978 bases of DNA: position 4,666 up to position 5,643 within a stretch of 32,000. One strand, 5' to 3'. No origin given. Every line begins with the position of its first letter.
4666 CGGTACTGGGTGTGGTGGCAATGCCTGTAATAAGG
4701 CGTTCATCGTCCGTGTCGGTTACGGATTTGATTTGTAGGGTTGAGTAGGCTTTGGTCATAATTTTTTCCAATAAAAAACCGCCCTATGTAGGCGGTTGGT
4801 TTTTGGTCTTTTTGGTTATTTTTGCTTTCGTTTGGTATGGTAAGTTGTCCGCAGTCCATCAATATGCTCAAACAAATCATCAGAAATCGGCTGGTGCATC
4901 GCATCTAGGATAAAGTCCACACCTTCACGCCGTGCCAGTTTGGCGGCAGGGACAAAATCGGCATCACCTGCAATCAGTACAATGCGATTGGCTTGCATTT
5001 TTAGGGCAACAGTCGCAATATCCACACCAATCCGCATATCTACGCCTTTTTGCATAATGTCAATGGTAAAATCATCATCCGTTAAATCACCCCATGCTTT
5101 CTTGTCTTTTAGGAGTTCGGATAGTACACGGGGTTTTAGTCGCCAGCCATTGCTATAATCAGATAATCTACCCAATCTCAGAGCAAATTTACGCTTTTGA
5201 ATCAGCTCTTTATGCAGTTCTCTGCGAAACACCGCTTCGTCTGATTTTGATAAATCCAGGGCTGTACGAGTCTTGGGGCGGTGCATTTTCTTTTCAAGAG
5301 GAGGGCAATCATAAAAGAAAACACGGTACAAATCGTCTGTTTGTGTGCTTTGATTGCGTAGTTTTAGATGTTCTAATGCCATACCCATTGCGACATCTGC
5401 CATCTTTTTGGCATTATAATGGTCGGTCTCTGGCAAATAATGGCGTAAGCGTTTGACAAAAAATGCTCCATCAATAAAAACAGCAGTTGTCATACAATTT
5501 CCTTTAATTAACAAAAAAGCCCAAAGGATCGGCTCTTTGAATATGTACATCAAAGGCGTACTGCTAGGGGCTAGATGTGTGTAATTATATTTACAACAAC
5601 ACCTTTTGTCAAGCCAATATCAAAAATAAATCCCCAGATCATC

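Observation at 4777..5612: Self-contained NYN/LabA-like nuclease moron between terminase and prohead protease, intact while its neighbours decay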

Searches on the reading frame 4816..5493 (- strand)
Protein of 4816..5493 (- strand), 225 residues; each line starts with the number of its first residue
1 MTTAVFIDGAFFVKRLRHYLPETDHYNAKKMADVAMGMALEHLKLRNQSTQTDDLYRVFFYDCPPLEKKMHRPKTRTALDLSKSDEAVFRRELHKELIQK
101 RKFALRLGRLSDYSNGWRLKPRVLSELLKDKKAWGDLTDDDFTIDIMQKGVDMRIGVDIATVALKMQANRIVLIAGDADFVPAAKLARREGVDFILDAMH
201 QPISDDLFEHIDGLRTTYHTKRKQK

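Call 5: search_protein_families(library=pfam, proteins=[window:4816-5493:-], max_evalue=0.01)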
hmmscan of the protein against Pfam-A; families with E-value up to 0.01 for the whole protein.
window:4816-5493:- (225 aa): 1 family
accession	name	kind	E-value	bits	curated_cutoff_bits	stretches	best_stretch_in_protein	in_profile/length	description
PF01936.24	NYN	-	3.6e-07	31.2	24.2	1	147-198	73-124/145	NYN domain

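Call 6: search_protein_families(library=padloc, proteins=[window:4816-5493:-], max_evalue=1)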
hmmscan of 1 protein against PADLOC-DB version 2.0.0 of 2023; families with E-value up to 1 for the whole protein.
window:4816-5493:- (225 aa): 1 family
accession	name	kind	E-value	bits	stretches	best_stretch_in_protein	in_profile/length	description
PDLC01154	NYN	-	2.3e-05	22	1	150-209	230-287/310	"LabA-like protein, NYN family nuclease"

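Call 7: search_protein_families(library=phrogs, proteins=[window:4816-5493:-], max_evalue=0.001)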
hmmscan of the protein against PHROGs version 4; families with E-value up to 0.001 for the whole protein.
window:4816-5493:- (225 aa): 1 family
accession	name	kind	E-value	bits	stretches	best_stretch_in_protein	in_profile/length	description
phrog_5783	-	unknown function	4.4e-91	305.8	1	1-218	2-221/246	-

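Call 8: search_protein_families(library=ncbifam, proteins=[window:4816-5493:-], max_evalue=0.1)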
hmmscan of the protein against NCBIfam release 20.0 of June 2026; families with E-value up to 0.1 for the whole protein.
window:4816-5493:- (225 aa): 3 families
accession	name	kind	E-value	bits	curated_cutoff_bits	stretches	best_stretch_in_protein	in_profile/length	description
TIGR00288.1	TIGR00288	hypoth_equivalog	0.014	15.2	178.45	1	137-196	75-134/160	TIGR00288 family NYN domain-containing protein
NF045861.1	glide_Gli349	exception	0.087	9.3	1750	1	122-173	1306-1356/3169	gliding machinery surface structure protein Gli349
NF007748.0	PRK10428.1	equivalog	0.098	12.7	113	0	129-144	16-31/69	hypothetical protein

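Call 9: search_dna_similar(query=window:4816-5493:-, collection=phages, mode=protein, max_rows=40)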
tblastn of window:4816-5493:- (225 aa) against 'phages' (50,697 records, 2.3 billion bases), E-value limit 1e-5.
Records with a match: 65; places in all: 66; records where one place covers at least 80% of the query: 65.
Best place of each record, by identity: 80-90% 1; <60% 64.
By first word of the organism name: Stx2a-converting 48; Escherichia 6; Bacteriophage 3; Burkholderia 2; Streptococcus 2; Moraxella 1; Dorea 1; Proteus 1; Lactococcus 1.
By host as written in the record: - 55; Burkholderia thailandensis 2; Moraxella catarrhalis 1; Dorea sp. 000433215 DA134 1; Streptococcus azizii 13-1151-1 1; Streptococcus azizii 1206367 1; Escherichia coli 1; Escherichia coli K88 cvcc83902 1; and 2 more.
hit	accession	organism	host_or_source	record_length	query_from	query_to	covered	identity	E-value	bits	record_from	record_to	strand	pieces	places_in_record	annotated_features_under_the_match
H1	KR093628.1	Moraxella phage Mcat4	Moraxella catarrhalis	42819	1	225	100%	88.9%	7e-132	414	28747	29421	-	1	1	hypothetical protein (x2)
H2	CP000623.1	Burkholderia phage phiE202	Burkholderia thailandensis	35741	1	217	96%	51.5%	3e-65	223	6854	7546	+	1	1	gp9, Cpp15 | gp8, hypothetical protein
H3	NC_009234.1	Burkholderia phage phiE202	Burkholderia thailandensis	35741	1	217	96%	51.5%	3e-65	223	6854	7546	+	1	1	NYN domain-containing protein | gp8, hypothetical protein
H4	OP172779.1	Dorea phage DO134P1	Dorea sp. 000433215 DA134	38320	1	217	96%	47.0%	3e-56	197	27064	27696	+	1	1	hypothetical protein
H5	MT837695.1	Bacteriophage sp.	human fecal samples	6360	1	223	99%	45.6%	6e-57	199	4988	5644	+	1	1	record has no annotation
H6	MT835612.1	Bacteriophage sp.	human fecal samples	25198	3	225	99%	44.2%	1e-54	192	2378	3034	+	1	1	record has no annotation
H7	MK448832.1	Streptococcus phage Javan85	Streptococcus azizii 13-1151-1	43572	1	217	96%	45.4%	4e-53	188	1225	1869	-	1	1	hypothetical protein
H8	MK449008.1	Streptococcus phage Javan84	Streptococcus azizii 1206367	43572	1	217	96%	45.4%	4e-53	188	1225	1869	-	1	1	hypothetical protein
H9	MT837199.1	Bacteriophage sp.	human fecal samples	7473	1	222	99%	43.6%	3e-53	189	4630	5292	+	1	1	record has no annotation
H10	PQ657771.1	Escherichia phage EC.P3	Escherichia coli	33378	4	216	95%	42.0%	9e-45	164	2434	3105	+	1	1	hypothetical protein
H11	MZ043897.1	Escherichia phage E212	Escherichia coli K88 cvcc83902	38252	4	216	95%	42.0%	9e-45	164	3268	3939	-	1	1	hypothetical protein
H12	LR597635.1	Escherichia phage ev099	-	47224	4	216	95%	42.0%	9e-45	164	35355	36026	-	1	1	hypothetical protein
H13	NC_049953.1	Escherichia phage ev099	-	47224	4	216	95%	42.0%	9e-45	164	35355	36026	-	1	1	NYN domain-containing protein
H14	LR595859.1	Escherichia phage 2B8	-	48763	4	216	95%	42.0%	9e-45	164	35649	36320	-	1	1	FIG00643674: hypothetical protein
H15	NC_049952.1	Escherichia phage 2B8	-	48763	4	216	95%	42.0%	9e-45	164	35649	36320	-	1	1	NYN domain-containing protein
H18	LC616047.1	Stx2a-converting phage Stx2_6804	-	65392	4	216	95%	42.0%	9e-45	164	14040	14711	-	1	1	none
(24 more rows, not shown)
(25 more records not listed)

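Call 10: search_solved_structures(query=window:4816-5493:-, max_evalue=10, show_alignments=3)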
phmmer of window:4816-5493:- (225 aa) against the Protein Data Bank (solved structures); distinct sequences matched with E-value up to 10: 0.

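Call 11: get_annotated_region(hit=H1, flank=7000)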
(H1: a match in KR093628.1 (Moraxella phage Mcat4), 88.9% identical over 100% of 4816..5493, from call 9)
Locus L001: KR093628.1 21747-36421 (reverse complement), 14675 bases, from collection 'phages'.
description: Moraxella phage Mcat4, complete genome.
organism: Moraxella phage Mcat4 (NCBI taxid 1647550)
taxonomy: Viruses; Duplodnaviria; Heunggongvirae; Uroviricota; Caudoviricetes
host: Moraxella catarrhalis; source: sputum; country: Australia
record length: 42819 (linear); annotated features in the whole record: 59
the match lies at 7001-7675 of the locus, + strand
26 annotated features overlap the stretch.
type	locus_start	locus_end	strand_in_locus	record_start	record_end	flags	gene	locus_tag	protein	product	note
CDS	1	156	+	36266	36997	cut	-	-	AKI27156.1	hypothetical protein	-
CDS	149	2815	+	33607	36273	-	-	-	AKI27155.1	hypothetical protein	-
CDS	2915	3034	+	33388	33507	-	-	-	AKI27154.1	hypothetical protein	-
CDS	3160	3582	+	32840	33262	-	-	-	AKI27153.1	hypothetical protein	-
CDS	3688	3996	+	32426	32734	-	-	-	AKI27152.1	hypothetical protein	-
CDS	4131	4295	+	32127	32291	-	-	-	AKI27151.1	hypothetical protein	-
CDS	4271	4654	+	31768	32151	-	-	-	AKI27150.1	hypothetical protein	-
CDS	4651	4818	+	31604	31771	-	-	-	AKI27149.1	hypothetical protein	-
CDS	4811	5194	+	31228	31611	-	-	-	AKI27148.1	hypothetical protein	-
CDS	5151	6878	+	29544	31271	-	-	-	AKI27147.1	terminase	-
CDS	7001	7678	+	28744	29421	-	-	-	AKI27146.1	hypothetical protein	-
CDS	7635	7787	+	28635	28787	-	-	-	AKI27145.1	hypothetical protein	-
CDS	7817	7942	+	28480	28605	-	-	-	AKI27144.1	hypothetical protein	-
CDS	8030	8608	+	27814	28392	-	-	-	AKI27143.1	hypothetical protein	-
CDS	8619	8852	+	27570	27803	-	-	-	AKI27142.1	hypothetical protein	-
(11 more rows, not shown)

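Call 12: get_annotated_region(hit=H3, flank=5000)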
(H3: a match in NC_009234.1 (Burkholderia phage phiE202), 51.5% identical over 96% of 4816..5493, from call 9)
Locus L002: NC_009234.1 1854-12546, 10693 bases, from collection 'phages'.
description: Burkholderia phage phiE202 chromosome, complete genome.
organism: Burkholderia phage phiE202 (NCBI taxid 2883941)
taxonomy: Viruses; Duplodnaviria; Heunggongvirae; Uroviricota; Caudoviricetes; Peduoviridae; Tigrvirus; Tigrvirus E202
host: Burkholderia thailandensis; source: -; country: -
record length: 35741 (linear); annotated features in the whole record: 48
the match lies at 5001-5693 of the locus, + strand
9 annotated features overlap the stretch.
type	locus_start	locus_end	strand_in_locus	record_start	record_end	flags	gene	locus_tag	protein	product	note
CDS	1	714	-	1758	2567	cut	-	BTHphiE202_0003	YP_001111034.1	head scaffolding protein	identified by match to protein family HMM PF05929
CDS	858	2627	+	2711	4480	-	-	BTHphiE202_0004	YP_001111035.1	terminase large subunit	identified by match to protein family HMM PF03237; match to protein family HMM PF06056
CDS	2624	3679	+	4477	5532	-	-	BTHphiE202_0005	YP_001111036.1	portal protein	identified by match to protein family HMM PF04860; match to protein family HMM TIGR01540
CDS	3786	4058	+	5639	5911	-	-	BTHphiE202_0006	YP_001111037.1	ribonuclease toxin of AT system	identified by match to protein family HMM PF04365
CDS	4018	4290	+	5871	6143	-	-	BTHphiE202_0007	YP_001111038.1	antitoxin from a toxin-antitoxin system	-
CDS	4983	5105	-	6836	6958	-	-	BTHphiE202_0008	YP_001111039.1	gp8, hypothetical protein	-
CDS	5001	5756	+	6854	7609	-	-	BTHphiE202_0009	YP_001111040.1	NYN domain-containing protein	-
CDS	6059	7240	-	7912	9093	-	-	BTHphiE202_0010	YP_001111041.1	integrase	identified by match to protein family HMM PF00589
CDS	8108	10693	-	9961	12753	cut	-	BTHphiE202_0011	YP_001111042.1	DNA primase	identified by match to protein family HMM PF01807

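Call 13: get_annotated_region(hit=H18, flank=6000)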
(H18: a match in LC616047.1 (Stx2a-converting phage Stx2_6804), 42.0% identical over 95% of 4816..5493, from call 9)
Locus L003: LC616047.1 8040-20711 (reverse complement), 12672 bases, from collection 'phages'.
description: Stx2a-converting phage Stx2_6804 DNA, complete genome.
organism: Stx2a-converting phage Stx2_6804 (NCBI taxid 2816156)
taxonomy: Viruses; Duplodnaviria; Heunggongvirae; Uroviricota; Caudoviricetes; Sepvirinae
host: -; source: -; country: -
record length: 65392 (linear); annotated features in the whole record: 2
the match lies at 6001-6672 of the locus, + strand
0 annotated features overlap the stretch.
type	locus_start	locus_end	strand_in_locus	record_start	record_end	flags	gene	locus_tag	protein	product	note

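Call 14: get_annotated_region(hit=H13, flank=6000)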
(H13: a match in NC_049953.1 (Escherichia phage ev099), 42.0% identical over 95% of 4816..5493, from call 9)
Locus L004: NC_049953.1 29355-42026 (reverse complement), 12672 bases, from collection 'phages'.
description: Escherichia phage Lambda_ev099 genome assembly, chromosome: 1.
organism: Escherichia phage ev099 (NCBI taxid 2847061)
taxonomy: Viruses; Duplodnaviria; Heunggongvirae; Uroviricota; Caudoviricetes; Radostvirus; Radostvirus ev099
host: -; source: -; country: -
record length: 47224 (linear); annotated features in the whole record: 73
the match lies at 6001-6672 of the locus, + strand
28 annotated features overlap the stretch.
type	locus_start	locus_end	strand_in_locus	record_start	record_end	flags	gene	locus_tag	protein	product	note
CDS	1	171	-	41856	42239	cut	-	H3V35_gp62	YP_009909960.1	anti-termination protein Q-like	-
CDS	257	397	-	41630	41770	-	-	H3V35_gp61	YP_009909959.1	YlcG family protein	-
CDS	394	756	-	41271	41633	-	-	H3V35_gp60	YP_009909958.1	crossover junction endodeoxyribonuclease RusA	-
CDS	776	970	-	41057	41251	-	-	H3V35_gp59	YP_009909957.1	protein ninF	-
CDS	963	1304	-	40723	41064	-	-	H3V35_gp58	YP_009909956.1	DUF2591 family protein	-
CDS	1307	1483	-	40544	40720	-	-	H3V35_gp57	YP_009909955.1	NinE family protein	-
CDS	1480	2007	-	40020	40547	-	-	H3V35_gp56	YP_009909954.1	DNA methyltransferase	-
CDS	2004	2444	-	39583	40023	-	-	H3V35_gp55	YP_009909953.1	NinB/ Orf homologous recombination mediator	-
CDS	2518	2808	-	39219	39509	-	-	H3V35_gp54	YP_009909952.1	Ren-like exclusion protein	-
CDS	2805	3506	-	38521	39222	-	-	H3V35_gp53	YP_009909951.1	Replication protein P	-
CDS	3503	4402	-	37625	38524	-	-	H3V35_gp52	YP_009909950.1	replication initiation O-like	-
CDS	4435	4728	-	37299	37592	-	-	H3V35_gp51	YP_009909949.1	CII-like transcriptional activator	-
CDS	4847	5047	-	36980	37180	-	-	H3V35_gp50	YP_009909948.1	Cro/CI family transcriptional regulator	-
CDS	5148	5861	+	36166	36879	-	-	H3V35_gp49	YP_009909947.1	LexA family transcriptional regulator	-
CDS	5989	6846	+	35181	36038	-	-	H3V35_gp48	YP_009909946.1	NYN domain-containing protein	-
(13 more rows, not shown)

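Call 15: get_annotated_region(hit=H7, flank=5000)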
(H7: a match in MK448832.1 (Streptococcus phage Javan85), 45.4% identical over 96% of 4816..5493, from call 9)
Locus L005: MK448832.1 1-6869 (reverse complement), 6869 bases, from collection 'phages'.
description: Streptococcus phage Javan85, complete genome.
organism: Streptococcus phage Javan85 (NCBI taxid 2548310)
taxonomy: Viruses; Duplodnaviria; Heunggongvirae; Uroviricota; Caudoviricetes
host: Streptococcus azizii 13-1151-1; source: -; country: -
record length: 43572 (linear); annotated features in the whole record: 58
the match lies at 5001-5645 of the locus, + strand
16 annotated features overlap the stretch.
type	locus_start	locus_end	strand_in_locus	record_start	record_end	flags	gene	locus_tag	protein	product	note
CDS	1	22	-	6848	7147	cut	-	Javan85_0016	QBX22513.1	hypothetical protein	-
CDS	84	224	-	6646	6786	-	-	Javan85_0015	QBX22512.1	hypothetical protein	-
CDS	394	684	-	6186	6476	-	-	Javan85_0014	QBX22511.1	putative DNA-binding protein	-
CDS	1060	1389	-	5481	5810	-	-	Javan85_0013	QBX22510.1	hypothetical protein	-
CDS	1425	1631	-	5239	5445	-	-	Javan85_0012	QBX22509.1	hypothetical protein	-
CDS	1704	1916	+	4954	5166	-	-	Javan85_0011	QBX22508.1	hypothetical protein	-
CDS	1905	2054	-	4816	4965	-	-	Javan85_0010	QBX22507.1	hypothetical protein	-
CDS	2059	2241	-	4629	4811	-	-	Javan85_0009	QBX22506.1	transcriptional regulator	-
CDS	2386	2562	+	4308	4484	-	-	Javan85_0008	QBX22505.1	hypothetical protein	-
CDS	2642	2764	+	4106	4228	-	-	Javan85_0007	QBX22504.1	hypothetical protein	-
CDS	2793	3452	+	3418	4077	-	-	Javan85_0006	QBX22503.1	hypothetical protein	-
CDS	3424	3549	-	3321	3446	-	-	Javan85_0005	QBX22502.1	hypothetical protein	-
CDS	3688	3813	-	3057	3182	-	-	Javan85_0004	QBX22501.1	hypothetical protein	-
CDS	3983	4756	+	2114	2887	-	-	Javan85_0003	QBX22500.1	pleiotropic regulator of exopolysaccharide synthesis, competence and biofilm formation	Pleiotropic regulator of exopolysaccharide synthesis, competence and biofilm formation Ftr, XRE family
CDS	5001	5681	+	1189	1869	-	-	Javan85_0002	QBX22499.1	hypothetical protein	FIG01109761: hypothetical protein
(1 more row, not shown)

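Call 16: get_annotated_region(hit=H4, flank=5000)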
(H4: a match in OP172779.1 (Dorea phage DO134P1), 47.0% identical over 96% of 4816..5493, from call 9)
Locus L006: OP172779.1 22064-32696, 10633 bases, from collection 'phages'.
description: Dorea phage DO134P1, complete genome.
organism: Dorea phage DO134P1 (NCBI taxid 2968629)
taxonomy: Viruses; Duplodnaviria; Heunggongvirae; Uroviricota; Caudoviricetes
host: Dorea sp. 000433215 DA134; source: municipal sewage; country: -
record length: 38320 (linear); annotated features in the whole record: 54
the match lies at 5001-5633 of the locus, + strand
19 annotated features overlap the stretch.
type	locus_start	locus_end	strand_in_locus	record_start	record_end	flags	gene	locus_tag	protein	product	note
CDS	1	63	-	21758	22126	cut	-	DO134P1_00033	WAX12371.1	hypothetical protein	-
CDS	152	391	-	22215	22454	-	-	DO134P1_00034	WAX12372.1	hypothetical protein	-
CDS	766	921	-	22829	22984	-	-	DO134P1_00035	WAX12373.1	hypothetical protein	-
CDS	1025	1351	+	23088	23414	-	-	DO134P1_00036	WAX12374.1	hypothetical protein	-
CDS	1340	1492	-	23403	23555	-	-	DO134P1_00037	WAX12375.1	hypothetical protein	-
CDS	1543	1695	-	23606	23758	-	-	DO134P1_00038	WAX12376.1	hypothetical protein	-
CDS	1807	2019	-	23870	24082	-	-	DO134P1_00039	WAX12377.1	hypothetical protein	-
CDS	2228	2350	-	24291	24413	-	-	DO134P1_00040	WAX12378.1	hypothetical protein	-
CDS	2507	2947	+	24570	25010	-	-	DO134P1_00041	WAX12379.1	hypothetical protein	-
CDS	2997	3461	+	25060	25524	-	-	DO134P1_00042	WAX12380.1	hypothetical protein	-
CDS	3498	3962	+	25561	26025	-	-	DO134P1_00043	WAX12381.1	hypothetical protein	-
CDS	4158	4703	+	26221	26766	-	-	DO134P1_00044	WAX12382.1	hypothetical protein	-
CDS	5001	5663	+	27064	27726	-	-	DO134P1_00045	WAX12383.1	hypothetical protein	-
CDS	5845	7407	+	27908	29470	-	-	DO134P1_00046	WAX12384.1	hypothetical protein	-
CDS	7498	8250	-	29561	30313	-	-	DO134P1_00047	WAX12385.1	hypothetical protein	-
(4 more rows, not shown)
